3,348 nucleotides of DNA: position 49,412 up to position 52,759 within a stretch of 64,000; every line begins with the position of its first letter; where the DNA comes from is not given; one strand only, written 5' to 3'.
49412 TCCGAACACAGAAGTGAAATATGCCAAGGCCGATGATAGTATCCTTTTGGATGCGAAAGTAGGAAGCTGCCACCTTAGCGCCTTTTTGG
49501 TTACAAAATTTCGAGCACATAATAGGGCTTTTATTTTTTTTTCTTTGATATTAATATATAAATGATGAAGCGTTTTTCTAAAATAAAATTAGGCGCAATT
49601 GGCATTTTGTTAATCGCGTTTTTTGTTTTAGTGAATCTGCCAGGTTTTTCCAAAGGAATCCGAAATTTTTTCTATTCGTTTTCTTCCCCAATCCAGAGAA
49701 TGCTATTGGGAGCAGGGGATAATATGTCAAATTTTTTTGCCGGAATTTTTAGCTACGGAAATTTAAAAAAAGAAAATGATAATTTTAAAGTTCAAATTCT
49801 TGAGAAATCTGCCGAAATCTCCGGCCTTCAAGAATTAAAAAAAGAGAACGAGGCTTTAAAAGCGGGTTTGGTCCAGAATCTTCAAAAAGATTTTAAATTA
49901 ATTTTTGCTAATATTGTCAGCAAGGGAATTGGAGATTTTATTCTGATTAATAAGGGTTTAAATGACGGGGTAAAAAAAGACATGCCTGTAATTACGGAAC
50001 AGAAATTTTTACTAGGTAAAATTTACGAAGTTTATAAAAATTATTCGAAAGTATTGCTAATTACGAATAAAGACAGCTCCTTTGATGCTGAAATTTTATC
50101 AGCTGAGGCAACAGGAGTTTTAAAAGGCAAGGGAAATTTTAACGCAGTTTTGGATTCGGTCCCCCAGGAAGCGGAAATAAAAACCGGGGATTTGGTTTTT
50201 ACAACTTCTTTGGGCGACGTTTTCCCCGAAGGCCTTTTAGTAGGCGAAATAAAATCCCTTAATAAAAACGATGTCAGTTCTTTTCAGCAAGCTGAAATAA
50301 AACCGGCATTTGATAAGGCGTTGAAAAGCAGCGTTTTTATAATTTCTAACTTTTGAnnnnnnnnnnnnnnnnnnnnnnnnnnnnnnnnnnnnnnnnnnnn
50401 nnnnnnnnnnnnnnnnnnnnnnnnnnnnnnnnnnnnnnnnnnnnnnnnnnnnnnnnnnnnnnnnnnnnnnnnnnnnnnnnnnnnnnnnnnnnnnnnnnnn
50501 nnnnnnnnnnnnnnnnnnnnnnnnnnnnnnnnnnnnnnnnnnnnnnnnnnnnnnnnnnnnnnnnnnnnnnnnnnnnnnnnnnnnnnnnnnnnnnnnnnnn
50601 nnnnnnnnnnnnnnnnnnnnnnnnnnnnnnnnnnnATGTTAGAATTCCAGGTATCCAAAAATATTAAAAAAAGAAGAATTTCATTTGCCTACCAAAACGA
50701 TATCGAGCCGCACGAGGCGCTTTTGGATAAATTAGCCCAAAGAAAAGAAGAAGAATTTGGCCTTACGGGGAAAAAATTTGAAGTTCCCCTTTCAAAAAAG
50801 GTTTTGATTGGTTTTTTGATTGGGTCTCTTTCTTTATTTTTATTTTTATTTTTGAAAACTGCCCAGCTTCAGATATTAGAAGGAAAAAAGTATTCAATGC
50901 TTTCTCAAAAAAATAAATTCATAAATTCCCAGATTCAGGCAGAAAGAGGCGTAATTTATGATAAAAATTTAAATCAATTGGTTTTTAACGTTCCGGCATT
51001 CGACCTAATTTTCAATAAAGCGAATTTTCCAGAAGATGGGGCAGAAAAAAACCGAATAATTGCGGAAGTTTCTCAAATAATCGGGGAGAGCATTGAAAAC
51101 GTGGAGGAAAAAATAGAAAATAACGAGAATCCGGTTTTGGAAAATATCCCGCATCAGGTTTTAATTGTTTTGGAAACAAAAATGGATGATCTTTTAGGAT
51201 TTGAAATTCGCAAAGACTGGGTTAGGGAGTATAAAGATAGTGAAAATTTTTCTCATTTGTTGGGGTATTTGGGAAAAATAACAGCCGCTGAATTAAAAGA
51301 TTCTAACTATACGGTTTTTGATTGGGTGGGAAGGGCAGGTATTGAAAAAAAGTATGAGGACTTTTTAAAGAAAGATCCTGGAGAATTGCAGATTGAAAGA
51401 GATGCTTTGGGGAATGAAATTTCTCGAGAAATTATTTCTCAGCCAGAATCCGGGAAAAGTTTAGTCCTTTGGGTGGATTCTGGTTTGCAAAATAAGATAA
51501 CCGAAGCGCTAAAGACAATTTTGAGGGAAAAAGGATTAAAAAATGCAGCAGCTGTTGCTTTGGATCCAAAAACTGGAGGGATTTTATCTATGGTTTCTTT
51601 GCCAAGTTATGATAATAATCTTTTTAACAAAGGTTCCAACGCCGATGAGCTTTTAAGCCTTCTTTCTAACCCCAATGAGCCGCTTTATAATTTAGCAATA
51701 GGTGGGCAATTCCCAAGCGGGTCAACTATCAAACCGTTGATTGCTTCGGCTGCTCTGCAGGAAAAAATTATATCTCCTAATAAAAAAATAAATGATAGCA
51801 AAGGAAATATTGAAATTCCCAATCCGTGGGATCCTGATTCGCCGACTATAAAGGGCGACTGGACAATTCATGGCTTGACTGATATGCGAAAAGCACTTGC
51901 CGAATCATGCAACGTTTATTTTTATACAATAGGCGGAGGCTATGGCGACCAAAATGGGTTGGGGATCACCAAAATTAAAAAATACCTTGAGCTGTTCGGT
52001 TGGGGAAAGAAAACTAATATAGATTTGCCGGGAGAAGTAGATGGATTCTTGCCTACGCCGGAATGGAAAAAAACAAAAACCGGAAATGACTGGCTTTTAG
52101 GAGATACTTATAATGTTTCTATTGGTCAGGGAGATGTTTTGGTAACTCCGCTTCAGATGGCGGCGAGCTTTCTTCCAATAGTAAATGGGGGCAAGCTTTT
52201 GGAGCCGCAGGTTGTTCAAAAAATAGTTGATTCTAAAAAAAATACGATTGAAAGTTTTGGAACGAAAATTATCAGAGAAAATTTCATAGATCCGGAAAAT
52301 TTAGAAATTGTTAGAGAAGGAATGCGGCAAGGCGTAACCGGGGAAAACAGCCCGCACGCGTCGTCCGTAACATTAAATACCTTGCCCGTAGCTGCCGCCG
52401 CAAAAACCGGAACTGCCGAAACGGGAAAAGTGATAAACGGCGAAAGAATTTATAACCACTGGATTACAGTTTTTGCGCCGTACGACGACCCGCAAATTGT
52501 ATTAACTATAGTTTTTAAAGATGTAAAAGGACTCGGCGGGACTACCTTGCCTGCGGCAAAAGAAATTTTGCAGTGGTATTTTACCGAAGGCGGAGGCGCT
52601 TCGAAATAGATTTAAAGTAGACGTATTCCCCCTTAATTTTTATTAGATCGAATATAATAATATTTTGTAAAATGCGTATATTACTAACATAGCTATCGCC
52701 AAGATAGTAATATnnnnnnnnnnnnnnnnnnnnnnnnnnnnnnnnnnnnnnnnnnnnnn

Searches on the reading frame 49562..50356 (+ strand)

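Call 10: search_protein_families(library=pfam, proteins=[window:49562-50356:+], max_evalue=0.01)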
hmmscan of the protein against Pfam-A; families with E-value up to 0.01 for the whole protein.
window:49562-50356:+ (264 aa): 1 family
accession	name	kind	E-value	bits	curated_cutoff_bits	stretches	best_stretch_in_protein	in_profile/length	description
PF04085.20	MreC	-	1.9e-37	128.8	28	1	125-261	11-146/147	Rod shape-determining protein MreC, barrel core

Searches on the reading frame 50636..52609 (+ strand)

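Call 10: search_protein_families(library=pfam, proteins=[window:50636-52609:+], max_evalue=0.01)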
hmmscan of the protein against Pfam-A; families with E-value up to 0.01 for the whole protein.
window:50636-52609:+ (657 aa): 2 families
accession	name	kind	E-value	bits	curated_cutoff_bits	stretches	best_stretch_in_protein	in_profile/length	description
PF00905.27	Transpeptidase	-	2.1e-61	208.2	22.1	1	305-645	2-298/299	Penicillin binding protein transpeptidase domain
PF03717.20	PBP_dimer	-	1.5e-29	104.1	24.4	1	100-264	2-178/180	Penicillin-binding Protein dimerisation domain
